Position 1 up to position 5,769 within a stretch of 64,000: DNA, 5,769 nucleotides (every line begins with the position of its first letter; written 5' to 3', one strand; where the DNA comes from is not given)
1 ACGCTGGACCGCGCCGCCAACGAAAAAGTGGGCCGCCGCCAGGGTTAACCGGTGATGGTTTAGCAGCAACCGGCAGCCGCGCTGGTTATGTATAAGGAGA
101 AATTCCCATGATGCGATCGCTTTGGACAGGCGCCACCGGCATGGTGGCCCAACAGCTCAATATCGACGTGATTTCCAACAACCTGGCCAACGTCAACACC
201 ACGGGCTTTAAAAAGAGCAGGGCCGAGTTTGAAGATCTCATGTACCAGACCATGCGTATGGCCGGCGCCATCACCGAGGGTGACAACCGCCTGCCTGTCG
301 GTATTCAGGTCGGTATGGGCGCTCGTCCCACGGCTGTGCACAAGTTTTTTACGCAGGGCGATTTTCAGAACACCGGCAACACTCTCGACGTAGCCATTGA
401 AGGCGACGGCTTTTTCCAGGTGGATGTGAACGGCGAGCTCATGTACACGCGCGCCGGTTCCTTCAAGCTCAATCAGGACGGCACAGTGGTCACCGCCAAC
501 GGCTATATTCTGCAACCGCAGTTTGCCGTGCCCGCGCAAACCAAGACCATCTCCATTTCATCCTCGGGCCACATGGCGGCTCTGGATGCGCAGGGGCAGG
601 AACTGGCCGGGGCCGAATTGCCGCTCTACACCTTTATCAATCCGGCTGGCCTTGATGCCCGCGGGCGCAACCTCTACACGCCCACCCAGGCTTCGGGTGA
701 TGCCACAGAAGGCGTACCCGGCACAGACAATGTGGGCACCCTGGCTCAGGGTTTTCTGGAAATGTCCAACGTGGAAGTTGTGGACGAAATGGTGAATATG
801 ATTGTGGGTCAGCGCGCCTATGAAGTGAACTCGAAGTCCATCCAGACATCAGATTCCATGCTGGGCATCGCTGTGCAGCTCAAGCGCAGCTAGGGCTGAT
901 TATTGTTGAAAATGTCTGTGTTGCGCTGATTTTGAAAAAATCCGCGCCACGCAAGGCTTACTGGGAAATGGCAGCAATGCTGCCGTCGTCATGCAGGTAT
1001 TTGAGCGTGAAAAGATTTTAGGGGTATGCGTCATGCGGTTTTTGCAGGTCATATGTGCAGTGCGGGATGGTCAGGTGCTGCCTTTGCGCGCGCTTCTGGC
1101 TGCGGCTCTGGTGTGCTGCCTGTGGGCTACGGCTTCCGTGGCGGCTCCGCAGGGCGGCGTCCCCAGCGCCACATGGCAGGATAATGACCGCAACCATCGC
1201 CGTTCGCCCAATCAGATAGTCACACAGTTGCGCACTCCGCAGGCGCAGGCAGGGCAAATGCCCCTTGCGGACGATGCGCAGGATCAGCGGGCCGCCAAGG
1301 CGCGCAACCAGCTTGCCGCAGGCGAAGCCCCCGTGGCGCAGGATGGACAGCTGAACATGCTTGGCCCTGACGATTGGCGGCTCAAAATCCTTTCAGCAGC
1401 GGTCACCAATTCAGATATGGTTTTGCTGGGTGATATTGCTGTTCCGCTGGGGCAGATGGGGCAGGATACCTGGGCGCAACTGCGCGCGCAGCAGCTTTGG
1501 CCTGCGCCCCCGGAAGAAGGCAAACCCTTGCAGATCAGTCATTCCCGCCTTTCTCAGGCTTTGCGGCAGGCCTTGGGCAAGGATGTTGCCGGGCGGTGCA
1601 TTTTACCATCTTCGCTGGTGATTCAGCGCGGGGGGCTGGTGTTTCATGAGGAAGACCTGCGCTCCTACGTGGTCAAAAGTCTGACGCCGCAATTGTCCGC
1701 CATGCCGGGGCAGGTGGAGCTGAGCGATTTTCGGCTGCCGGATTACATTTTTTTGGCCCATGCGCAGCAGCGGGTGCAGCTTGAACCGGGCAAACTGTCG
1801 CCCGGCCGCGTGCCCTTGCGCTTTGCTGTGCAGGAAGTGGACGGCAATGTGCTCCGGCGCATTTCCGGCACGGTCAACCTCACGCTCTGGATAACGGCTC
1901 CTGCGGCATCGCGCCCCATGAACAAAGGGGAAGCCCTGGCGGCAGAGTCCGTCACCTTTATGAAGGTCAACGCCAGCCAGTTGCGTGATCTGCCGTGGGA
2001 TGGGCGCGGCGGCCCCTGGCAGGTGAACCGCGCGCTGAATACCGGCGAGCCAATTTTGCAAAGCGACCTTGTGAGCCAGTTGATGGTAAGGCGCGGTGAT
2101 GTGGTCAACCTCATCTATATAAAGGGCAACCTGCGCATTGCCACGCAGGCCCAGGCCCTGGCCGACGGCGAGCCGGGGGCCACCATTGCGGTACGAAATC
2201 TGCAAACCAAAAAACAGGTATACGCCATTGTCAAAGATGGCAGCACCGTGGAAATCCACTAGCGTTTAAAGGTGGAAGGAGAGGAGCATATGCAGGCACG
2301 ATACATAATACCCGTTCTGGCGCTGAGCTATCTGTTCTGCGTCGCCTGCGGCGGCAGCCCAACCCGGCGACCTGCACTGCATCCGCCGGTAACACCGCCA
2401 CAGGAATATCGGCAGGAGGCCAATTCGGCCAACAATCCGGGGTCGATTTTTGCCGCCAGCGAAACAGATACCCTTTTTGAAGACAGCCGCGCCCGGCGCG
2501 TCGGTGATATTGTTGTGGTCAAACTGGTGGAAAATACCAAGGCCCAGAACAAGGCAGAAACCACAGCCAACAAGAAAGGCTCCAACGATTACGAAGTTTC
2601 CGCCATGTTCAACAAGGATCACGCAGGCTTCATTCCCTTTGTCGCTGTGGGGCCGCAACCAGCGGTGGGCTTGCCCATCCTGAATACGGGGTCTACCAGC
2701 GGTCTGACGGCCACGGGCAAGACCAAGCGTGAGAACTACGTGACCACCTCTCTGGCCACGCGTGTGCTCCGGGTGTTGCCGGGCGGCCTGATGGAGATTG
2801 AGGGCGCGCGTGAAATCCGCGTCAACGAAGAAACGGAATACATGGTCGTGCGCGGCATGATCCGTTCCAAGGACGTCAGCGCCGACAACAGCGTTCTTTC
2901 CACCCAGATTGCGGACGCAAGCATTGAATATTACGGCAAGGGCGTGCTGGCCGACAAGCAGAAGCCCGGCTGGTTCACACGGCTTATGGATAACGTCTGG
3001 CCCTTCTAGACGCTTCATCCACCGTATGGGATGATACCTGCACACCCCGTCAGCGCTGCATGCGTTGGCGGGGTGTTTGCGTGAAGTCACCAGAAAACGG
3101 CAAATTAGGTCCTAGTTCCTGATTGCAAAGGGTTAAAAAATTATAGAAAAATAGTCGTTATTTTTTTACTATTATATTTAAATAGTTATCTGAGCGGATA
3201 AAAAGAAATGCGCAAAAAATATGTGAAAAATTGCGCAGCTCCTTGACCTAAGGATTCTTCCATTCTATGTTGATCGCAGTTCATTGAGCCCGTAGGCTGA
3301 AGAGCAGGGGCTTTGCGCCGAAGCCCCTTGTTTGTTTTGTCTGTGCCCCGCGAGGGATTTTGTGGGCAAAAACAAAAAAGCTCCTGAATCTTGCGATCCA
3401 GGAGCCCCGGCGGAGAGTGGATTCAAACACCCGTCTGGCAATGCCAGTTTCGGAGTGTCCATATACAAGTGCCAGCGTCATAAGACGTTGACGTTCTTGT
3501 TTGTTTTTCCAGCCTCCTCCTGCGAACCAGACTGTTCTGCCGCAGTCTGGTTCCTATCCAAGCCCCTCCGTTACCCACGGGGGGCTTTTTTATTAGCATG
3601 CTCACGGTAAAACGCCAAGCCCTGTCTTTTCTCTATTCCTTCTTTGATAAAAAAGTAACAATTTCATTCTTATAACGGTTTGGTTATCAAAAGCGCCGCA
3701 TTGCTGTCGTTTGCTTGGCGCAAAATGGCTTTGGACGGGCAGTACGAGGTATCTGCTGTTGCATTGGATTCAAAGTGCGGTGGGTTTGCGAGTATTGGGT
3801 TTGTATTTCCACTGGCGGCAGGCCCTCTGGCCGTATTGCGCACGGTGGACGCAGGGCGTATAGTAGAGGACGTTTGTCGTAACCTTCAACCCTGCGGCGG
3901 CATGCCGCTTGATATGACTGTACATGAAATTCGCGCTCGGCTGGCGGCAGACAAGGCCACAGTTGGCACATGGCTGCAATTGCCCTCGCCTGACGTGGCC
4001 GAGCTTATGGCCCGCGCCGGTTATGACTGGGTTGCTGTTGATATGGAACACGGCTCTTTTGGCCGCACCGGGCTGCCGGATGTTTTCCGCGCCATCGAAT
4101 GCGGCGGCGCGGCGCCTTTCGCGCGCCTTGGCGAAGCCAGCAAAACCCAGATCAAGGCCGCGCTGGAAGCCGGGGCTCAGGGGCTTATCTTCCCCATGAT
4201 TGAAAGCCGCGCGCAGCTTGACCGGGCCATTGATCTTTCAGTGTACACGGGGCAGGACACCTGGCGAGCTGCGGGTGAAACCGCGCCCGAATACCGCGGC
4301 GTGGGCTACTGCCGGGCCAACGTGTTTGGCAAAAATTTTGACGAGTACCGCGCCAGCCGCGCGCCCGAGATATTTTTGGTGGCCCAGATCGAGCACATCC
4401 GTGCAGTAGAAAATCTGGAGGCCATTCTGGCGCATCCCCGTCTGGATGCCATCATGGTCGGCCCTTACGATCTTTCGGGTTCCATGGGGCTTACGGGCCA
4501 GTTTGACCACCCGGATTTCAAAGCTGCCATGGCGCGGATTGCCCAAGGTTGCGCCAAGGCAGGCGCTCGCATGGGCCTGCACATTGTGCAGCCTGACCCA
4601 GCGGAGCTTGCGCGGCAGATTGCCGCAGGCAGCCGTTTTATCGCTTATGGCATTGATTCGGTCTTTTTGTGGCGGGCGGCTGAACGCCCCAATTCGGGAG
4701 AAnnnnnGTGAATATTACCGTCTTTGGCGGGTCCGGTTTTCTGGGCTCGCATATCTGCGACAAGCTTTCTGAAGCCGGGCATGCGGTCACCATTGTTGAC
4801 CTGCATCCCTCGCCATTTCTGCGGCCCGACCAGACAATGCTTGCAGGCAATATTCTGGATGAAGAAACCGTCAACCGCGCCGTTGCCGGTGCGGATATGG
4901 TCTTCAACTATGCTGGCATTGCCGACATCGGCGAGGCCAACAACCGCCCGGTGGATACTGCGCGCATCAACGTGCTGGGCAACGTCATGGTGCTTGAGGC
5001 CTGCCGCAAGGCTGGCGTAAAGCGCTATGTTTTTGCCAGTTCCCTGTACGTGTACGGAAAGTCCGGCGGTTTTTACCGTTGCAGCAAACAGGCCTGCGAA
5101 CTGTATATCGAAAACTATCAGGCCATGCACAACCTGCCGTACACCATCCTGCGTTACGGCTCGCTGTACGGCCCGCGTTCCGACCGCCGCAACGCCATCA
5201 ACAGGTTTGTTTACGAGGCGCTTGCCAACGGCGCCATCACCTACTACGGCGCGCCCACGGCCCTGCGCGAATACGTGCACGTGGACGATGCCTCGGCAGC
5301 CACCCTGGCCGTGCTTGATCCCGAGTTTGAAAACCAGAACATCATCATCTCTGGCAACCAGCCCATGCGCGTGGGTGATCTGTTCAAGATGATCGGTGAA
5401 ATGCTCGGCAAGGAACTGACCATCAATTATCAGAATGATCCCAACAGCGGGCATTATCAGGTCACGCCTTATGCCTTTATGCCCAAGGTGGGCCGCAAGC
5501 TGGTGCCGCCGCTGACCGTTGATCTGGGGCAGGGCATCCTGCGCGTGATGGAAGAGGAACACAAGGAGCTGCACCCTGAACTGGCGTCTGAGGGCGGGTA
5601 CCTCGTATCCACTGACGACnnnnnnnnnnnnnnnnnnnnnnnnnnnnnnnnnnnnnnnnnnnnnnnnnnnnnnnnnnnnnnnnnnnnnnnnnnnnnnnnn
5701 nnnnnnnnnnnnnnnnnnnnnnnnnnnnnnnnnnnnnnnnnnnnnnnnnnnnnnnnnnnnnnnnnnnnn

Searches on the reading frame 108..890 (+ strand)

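Call 6: search_protein_families(library=pfam, proteins=[window:108-890:+], max_evalue=0.001)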
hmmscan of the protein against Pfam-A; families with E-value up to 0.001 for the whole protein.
window:108-890:+ (261 aa): 3 families
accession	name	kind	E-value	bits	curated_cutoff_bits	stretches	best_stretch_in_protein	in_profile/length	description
PF22692.1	LlgE_F_G_D1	-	4.6e-22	78.4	27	1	96-156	1-62/64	Flagellar hook protein FlgE/F/G D1 domain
PF06429.18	Flg_bbr_C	-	2.8e-20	72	23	1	213-258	1-46/46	Flagellar basal body rod FlgEFG protein C-terminal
PF00460.25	Flg_bb_rod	-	3.9e-11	43.1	20.7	1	7-35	3-31/31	Flagella basal body rod protein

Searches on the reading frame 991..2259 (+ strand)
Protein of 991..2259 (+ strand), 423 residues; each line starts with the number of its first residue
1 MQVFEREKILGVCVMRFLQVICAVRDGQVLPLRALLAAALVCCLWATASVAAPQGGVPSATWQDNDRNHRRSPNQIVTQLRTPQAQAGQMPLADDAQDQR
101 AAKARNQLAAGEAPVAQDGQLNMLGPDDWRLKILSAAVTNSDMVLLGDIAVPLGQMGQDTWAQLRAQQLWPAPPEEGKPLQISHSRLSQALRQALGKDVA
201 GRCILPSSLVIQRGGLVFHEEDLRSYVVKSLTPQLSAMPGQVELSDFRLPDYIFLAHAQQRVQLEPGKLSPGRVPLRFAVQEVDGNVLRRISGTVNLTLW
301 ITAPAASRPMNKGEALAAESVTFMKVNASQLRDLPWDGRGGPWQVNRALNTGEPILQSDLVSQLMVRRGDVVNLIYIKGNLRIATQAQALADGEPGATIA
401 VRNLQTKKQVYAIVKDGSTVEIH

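Call 6: search_protein_families(library=pfam, proteins=[window:991-2259:+], max_evalue=0.001)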
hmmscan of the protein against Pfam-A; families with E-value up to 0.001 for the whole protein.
window:991-2259:+ (423 aa): 1 family
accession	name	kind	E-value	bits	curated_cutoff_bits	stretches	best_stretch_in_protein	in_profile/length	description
PF13144.11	ChapFlgA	-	5.6e-28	97.9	23.8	1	305-422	5-122/122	Chaperone for flagella basal body P-ring formation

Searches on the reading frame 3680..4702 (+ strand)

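Call 6: search_protein_families(library=pfam, proteins=[window:3680-4702:+], max_evalue=0.001)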
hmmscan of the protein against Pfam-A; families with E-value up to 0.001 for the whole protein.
window:3680-4702:+ (341 aa): 1 family
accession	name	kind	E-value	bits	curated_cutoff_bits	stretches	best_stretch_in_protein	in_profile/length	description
PF03328.21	HpcH_HpaI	-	1.6e-30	106.5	25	1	96-328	3-216/221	HpcH/HpaI aldolase/citrate lyase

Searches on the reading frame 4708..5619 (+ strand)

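Call 6: search_protein_families(library=pfam, proteins=[window:4708-5619:+], max_evalue=0.001)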
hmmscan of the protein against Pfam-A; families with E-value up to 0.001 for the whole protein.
window:4708-5619:+ (304 aa): 8 families
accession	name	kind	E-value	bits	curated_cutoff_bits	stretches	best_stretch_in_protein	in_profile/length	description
PF01370.27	Epimerase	-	1e-45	156.5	20.9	1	3-205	1-227/240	NAD dependent epimerase/dehydratase family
PF16363.11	GDP_Man_Dehyd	-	3e-25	89.8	27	1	5-244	2-277/332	GDP-mannose 4,6 dehydratase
PF01073.25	3Beta_HSD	-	1.3e-18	67.5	22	1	5-118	2-122/280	3-beta hydroxysteroid dehydrogenase/isomerase family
PF13460.12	NAD_binding_10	-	4.3e-16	59.7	27.2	1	7-157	1-150/184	NAD(P)H-binding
PF02719.21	Polysacc_synt_2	-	1.7e-10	41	20.2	1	41-236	55-250/293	Polysaccharide biosynthesis protein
PF04321.23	RmlD_sub_bind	-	2.6e-09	37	27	1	1-124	1-114/287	RmlD substrate binding domain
PF07993.18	NAD_binding_4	-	2.6e-08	33.8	20.1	0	50-119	77-144/258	Male sterility protein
PF05368.20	NmrA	-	5.4e-08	33.2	27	1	2-118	4-113/298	NmrA-like family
